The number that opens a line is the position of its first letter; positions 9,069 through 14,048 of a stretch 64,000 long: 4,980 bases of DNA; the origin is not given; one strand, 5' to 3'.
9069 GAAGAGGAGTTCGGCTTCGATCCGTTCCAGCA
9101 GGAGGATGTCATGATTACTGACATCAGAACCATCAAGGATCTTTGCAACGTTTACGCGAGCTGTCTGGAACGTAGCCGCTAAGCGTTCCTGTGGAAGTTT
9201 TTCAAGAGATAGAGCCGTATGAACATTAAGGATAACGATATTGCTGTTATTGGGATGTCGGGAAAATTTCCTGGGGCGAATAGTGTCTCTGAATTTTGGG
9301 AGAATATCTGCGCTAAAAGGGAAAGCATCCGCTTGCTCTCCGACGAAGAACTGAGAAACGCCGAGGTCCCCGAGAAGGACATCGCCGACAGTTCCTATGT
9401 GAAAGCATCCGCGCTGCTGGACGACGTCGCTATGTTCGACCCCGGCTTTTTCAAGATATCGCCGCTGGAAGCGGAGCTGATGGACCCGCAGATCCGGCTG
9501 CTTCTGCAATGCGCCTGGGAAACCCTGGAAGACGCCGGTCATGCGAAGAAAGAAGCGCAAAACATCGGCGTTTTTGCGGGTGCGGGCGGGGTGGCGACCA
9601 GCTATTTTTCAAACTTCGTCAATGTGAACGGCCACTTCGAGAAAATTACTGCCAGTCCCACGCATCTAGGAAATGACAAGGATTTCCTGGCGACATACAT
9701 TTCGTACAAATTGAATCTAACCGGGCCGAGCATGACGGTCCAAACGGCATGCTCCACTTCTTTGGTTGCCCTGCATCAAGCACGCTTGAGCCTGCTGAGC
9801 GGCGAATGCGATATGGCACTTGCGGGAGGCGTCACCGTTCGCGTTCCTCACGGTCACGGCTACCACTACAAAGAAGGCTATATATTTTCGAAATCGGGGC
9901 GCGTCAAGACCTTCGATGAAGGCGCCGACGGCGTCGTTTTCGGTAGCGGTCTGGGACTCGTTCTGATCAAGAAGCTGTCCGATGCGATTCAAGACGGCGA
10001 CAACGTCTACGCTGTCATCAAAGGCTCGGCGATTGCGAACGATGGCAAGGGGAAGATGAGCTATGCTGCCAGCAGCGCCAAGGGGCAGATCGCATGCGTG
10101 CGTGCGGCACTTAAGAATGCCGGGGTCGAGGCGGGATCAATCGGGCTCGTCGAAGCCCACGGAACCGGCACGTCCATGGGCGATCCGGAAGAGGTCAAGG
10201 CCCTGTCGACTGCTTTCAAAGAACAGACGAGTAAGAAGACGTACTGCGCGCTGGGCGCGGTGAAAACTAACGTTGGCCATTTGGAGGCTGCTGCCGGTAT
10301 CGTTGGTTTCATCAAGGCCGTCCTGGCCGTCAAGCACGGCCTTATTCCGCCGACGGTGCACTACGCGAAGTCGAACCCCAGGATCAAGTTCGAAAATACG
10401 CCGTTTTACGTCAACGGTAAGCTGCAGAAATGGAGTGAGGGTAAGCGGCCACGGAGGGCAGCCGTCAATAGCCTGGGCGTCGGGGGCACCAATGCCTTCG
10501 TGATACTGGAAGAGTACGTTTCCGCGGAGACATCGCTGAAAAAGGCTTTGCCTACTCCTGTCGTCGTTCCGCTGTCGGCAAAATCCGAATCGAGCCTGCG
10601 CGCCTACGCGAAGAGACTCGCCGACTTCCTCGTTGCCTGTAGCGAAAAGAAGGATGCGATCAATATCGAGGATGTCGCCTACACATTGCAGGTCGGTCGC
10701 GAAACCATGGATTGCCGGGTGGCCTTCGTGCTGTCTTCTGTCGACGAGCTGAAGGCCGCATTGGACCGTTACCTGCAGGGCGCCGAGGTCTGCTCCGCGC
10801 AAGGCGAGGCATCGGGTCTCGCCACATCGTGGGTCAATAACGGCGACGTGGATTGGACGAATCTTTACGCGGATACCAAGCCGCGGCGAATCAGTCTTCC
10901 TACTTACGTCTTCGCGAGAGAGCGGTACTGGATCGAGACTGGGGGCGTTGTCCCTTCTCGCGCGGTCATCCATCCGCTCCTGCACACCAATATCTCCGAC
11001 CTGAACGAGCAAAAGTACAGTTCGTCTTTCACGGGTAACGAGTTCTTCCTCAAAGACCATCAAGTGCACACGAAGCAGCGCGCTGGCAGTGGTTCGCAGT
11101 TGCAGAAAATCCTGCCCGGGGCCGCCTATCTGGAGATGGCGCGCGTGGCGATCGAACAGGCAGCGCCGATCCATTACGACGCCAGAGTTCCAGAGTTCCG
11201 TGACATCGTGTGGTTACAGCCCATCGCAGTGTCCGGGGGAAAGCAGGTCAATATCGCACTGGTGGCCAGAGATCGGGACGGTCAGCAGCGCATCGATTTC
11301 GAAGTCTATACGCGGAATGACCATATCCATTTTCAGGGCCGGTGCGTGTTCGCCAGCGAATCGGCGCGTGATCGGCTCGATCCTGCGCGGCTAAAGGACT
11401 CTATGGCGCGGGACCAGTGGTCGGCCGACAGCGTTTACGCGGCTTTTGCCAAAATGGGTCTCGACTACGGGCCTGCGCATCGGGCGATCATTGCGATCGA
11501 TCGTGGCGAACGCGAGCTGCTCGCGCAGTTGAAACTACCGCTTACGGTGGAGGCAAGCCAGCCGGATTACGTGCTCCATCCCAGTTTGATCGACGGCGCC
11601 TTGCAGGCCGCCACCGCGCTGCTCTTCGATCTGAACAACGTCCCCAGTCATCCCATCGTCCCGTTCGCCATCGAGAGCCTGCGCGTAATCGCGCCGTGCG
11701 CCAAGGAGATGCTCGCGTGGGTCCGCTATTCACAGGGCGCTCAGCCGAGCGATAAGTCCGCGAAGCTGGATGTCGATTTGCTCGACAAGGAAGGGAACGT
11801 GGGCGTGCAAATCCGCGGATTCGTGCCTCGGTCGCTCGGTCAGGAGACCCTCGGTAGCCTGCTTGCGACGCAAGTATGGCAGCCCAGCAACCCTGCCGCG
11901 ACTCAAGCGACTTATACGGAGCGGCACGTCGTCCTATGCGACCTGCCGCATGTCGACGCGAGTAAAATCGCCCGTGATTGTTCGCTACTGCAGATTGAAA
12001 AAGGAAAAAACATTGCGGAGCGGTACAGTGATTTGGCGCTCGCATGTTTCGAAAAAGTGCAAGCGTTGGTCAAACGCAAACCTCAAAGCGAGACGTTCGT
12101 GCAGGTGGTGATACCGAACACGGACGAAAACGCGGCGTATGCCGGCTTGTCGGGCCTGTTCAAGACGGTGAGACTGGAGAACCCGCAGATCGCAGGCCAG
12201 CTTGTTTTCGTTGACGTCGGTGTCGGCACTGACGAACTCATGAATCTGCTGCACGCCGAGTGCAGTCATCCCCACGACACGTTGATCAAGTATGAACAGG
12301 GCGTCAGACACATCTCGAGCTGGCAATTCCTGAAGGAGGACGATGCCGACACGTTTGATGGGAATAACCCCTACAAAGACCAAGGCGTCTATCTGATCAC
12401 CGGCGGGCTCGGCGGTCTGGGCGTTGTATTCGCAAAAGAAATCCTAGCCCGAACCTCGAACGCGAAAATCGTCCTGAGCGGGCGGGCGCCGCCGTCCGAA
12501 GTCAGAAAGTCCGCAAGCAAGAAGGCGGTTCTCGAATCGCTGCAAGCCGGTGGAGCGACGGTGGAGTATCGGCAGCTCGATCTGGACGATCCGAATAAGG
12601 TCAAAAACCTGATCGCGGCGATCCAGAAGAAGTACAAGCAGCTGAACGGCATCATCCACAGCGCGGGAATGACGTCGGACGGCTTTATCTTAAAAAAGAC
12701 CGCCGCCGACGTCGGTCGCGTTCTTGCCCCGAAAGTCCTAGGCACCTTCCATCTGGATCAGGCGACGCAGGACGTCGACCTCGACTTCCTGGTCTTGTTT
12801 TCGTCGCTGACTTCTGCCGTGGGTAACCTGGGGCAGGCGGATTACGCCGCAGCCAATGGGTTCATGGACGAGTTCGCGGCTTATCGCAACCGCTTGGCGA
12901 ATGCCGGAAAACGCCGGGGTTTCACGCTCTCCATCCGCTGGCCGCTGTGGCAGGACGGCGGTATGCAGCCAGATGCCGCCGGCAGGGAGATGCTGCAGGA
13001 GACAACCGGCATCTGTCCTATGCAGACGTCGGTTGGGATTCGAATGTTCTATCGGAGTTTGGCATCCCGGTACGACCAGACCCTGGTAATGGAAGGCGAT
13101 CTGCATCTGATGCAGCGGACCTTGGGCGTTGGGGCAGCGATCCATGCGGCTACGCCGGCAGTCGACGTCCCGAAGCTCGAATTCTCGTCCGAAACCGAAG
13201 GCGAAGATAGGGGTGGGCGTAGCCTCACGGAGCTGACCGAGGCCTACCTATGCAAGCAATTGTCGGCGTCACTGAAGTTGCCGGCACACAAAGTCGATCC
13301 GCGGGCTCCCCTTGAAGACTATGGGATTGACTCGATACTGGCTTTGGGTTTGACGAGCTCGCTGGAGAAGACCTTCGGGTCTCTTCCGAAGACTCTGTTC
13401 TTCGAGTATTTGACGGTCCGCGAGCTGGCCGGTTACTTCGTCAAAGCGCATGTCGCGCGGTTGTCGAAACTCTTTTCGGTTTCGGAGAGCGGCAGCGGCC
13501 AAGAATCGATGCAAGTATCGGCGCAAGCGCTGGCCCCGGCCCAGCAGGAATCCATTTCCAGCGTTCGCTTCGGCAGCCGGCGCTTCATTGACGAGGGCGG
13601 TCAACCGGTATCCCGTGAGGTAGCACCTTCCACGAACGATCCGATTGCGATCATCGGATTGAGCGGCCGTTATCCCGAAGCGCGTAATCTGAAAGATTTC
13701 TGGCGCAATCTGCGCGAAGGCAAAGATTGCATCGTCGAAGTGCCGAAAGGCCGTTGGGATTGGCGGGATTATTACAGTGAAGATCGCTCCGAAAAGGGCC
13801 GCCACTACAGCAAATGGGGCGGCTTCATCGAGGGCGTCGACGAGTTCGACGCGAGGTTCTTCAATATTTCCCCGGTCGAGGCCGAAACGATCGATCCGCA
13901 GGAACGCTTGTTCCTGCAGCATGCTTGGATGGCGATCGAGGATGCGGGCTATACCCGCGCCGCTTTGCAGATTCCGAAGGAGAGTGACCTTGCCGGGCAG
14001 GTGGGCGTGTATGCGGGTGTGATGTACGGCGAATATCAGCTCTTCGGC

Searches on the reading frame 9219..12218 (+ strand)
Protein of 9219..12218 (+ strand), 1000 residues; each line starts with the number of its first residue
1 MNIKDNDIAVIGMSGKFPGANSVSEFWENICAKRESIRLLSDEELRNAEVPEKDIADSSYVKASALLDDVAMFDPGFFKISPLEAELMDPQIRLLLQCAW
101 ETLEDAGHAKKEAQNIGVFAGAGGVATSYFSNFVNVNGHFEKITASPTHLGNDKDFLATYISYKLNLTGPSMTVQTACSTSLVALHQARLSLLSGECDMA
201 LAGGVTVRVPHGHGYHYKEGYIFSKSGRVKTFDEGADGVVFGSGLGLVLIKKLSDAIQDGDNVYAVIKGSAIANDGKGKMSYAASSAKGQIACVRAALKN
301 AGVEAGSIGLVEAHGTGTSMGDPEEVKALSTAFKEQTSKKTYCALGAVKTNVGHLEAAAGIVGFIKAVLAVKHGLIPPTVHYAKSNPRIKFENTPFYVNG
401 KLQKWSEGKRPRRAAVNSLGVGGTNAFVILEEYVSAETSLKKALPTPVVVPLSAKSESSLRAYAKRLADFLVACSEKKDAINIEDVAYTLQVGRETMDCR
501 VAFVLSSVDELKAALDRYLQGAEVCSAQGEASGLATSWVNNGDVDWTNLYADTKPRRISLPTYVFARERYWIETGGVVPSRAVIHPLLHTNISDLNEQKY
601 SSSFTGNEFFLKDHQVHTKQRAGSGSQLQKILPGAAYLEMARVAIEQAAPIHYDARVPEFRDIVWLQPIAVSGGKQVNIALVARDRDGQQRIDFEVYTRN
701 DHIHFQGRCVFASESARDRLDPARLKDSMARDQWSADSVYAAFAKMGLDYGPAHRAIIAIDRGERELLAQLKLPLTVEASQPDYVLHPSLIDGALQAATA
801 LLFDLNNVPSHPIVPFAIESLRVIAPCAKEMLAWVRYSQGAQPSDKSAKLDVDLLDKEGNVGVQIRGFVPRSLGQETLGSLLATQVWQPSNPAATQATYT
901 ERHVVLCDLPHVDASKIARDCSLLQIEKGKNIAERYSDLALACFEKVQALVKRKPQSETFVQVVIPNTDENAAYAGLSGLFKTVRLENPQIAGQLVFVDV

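Call 6: search_protein_families(library=pfam, proteins=[window:9219-12218:+], max_evalue=0.001)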
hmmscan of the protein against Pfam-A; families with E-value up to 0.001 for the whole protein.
window:9219-12218:+ (1000 aa): 8 families
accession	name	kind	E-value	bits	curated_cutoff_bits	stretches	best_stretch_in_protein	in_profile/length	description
PF00109.32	ketoacyl-synt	-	5.6e-73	246.1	20.8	1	6-256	2-252/252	Beta-ketoacyl synthase, N-terminal domain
PF02801.28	Ketoacyl-synt_C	-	8.7e-40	135.9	20.8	1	264-382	1-118/119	Beta-ketoacyl synthase, C-terminal domain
PF14765.12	PS-DH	-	4.8e-30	104.7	23.7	1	720-877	4-163/166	Polyketide synthase dehydratase N-terminal domain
PF21089.3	PKS_DH_N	-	1.1e-21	77.2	27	1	585-699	1-103/103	Polyketide synthase dehydratase domain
PF22336.2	RhiE-like_linker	-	7.2e-21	74.4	27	1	452-521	2-66/67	RhiE-like, KS-MAT linker domain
PF22621.2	CurL-like_PKS_C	-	8.8e-17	61.3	27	1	450-515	3-64/64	CurL-like, PKS C-terminal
PF16197.11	KAsynt_C_assoc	-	3.6e-14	53.6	33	1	386-492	2-101/111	Ketoacyl-synthetase C-terminal extension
PF00108.29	Thiolase_N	-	0.00095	19.1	26.4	0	165-205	72-112/260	Thiolase, N-terminal domain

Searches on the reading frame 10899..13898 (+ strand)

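Call 6: search_protein_families(library=pfam, proteins=[window:10899-13898:+], max_evalue=0.001)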
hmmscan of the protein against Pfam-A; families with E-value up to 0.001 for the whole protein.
window:10899-13898:+ (1000 aa): 8 families
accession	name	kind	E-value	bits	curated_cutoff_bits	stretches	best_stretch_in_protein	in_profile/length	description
PF08659.16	KR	-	3.8e-50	170.7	22.6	1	496-686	1-180/180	KR domain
PF14765.12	PS-DH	-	4.2e-30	104.9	23.7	1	160-317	4-163/166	Polyketide synthase dehydratase N-terminal domain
PF00109.32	ketoacyl-synt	-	4.3e-27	95.8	20.8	1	914-1000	2-88/252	Beta-ketoacyl synthase, N-terminal domain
PF21089.3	PKS_DH_N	-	1.1e-21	77.1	27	1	25-139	1-103/103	Polyketide synthase dehydratase domain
PF00106.31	adh_short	-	4.7e-13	49.5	26.6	1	498-660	3-160/195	short chain dehydrogenase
PF00550.31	PP-binding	-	5.7e-13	49.3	20.8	1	783-846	2-66/67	Phosphopantetheine attachment site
PF13561.12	adh_short_C2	-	1.8e-07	31.4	27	1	539-625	31-117/236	Enoyl-(Acyl carrier protein) reductase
PF21394.3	Beta-ketacyl_N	-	8.8e-05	22.6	26.9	1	380-451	94-167/170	Beta-ketoacyl synthase-like, N-terminal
